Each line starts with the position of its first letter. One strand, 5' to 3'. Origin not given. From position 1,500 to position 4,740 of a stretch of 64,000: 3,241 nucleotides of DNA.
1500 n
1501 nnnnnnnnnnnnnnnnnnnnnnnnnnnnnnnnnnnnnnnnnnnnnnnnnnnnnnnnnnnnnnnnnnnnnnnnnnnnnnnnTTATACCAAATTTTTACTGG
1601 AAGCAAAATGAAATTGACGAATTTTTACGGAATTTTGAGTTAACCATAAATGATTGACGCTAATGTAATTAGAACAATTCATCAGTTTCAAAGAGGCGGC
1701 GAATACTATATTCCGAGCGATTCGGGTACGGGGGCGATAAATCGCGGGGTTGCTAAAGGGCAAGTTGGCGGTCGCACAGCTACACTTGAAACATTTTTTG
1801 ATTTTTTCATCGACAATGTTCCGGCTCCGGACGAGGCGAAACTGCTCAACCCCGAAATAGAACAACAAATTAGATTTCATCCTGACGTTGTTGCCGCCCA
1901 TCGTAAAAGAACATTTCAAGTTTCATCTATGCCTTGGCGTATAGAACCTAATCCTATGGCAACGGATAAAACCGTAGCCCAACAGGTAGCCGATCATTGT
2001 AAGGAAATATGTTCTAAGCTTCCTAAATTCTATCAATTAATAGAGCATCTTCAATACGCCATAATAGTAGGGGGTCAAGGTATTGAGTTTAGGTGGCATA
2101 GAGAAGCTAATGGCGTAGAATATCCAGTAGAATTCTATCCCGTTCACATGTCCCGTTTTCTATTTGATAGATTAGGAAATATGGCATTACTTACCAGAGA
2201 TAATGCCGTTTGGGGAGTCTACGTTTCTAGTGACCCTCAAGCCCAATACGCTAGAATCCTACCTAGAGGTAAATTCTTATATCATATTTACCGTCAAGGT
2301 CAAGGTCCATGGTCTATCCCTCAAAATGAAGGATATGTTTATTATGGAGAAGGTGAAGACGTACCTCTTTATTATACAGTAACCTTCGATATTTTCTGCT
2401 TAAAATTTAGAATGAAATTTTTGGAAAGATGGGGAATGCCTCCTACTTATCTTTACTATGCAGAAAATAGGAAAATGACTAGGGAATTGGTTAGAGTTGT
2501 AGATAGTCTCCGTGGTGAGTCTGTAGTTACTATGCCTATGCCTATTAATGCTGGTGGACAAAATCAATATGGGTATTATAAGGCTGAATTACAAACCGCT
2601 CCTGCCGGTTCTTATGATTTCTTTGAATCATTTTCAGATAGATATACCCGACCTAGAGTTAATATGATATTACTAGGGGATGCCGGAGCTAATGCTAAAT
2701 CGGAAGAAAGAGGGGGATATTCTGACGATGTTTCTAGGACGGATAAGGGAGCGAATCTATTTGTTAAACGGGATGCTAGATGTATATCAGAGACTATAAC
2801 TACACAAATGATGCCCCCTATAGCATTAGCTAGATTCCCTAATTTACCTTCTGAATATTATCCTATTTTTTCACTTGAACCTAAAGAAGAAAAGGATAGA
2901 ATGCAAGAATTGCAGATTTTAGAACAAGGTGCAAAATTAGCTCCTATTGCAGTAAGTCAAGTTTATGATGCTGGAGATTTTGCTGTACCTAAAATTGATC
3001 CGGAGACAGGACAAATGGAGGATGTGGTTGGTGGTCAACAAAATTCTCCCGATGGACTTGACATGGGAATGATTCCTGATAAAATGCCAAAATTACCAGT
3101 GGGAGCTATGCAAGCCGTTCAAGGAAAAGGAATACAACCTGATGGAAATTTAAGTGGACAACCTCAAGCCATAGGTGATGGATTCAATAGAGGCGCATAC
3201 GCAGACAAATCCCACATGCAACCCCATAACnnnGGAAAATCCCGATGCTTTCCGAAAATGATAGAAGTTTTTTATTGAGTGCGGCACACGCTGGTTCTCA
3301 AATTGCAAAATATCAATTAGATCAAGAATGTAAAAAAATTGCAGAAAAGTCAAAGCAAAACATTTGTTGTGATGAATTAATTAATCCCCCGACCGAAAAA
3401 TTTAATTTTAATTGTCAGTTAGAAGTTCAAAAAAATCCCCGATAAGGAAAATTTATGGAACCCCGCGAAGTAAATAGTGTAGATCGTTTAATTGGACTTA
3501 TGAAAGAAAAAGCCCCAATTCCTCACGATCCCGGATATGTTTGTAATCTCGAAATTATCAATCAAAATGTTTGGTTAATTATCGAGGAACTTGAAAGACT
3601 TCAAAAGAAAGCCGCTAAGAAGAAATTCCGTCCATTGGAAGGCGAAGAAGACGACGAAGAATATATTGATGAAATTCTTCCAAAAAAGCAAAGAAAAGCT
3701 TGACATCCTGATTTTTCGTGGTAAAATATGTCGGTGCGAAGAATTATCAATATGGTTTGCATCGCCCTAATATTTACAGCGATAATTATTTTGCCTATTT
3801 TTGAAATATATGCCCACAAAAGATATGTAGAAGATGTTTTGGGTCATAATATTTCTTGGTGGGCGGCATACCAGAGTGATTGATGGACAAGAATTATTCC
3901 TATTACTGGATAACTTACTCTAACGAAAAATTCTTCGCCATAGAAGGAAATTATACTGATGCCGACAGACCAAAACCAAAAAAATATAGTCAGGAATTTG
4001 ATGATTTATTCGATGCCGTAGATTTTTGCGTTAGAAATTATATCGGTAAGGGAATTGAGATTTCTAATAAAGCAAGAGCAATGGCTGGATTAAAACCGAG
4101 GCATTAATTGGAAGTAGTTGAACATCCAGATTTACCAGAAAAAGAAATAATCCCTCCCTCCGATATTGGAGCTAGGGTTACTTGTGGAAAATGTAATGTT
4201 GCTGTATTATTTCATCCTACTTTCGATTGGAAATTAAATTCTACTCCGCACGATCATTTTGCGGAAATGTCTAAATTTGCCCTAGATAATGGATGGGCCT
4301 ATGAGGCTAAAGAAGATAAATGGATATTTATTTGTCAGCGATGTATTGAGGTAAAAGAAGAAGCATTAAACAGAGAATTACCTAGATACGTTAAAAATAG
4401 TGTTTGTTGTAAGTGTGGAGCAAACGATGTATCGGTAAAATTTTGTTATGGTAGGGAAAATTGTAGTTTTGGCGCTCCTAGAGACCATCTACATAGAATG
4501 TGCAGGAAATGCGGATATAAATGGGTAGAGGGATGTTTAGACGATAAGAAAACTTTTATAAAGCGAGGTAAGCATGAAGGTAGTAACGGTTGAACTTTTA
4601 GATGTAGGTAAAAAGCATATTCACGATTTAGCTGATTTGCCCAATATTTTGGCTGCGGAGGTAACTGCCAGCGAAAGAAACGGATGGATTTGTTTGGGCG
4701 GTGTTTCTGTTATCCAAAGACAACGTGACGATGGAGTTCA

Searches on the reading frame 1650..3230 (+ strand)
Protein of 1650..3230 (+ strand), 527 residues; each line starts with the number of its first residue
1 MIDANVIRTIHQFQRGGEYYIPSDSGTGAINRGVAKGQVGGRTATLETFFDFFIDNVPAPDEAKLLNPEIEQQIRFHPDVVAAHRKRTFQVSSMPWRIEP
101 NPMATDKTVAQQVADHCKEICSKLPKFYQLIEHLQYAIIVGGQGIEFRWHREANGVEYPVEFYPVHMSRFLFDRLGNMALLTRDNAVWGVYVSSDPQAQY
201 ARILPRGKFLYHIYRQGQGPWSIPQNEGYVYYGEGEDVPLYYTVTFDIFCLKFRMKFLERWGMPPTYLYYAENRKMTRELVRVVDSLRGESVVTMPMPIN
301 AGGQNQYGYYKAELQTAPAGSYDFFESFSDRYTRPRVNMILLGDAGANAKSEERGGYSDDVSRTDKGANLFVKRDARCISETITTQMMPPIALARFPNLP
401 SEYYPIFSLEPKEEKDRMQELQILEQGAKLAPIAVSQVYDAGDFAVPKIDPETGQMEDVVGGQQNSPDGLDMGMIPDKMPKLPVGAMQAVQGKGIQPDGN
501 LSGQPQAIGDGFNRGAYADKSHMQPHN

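Call 15: search_protein_families(library=phrogs, proteins=[window:1650-3230:+], max_evalue=0.001)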
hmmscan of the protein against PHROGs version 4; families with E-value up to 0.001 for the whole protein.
window:1650-3230:+ (527 aa): 1 family
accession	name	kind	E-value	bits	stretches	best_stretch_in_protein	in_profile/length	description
phrog_113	-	head and packaging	1.2e-21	77.7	1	40-481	41-437/1272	portal protein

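Call 66: search_protein_families(library=pfam, proteins=[window:1650-3230:+], max_evalue=0.01)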
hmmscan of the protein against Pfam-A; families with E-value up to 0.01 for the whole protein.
window:1650-3230:+ (527 aa): 1 family
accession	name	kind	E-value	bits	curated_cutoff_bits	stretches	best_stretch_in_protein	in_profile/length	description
PF06074.18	Portal_Mu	-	1.9e-33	116.7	23.9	1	75-440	8-332/336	Portal protein of Mu bacteriophage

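Call 84: search_dna_similar(query=window:1650-3230:+, collection=phages, mode=protein, max_rows=15, max_evalue=0.001)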
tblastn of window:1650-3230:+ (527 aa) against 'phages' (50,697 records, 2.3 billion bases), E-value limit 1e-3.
Records with a match: 2; places in all: 2; records where one place covers at least 80% of the query: 0.
Best place of each record, by identity: <60% 2.
By first word of the organism name: Stenotrophomonas 1; Chromohalobacter 1.
By host as written in the record: Stenotrophomonas maltophilia c31 1; - 1.
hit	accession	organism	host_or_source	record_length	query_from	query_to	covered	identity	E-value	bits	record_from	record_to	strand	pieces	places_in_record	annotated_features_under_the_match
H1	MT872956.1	Stenotrophomonas phage phiSHP3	Stenotrophomonas maltophilia c31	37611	30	384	67%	21.8%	5e-5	52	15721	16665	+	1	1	portal protein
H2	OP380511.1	Chromohalobacter phage YPCBV-1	-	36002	80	397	60%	23.2%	4e-5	52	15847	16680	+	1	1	DUF935 family protein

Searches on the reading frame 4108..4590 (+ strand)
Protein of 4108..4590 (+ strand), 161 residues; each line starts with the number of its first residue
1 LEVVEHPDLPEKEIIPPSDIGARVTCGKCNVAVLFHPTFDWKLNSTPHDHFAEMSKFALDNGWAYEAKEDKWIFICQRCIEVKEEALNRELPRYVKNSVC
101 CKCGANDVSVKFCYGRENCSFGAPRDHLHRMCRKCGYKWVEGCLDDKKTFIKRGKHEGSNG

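Call 42: search_protein_families(library=pfam, proteins=[window:4108-4590:+], max_evalue=0.01)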
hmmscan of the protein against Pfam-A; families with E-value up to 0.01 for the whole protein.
window:4108-4590:+ (161 aa): 1 family
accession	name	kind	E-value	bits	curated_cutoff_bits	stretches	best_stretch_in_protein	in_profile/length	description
PF19836.4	DUF6315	-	0.0055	16.9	29.7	1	98-146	7-56/174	Family of unknown function (DUF6315)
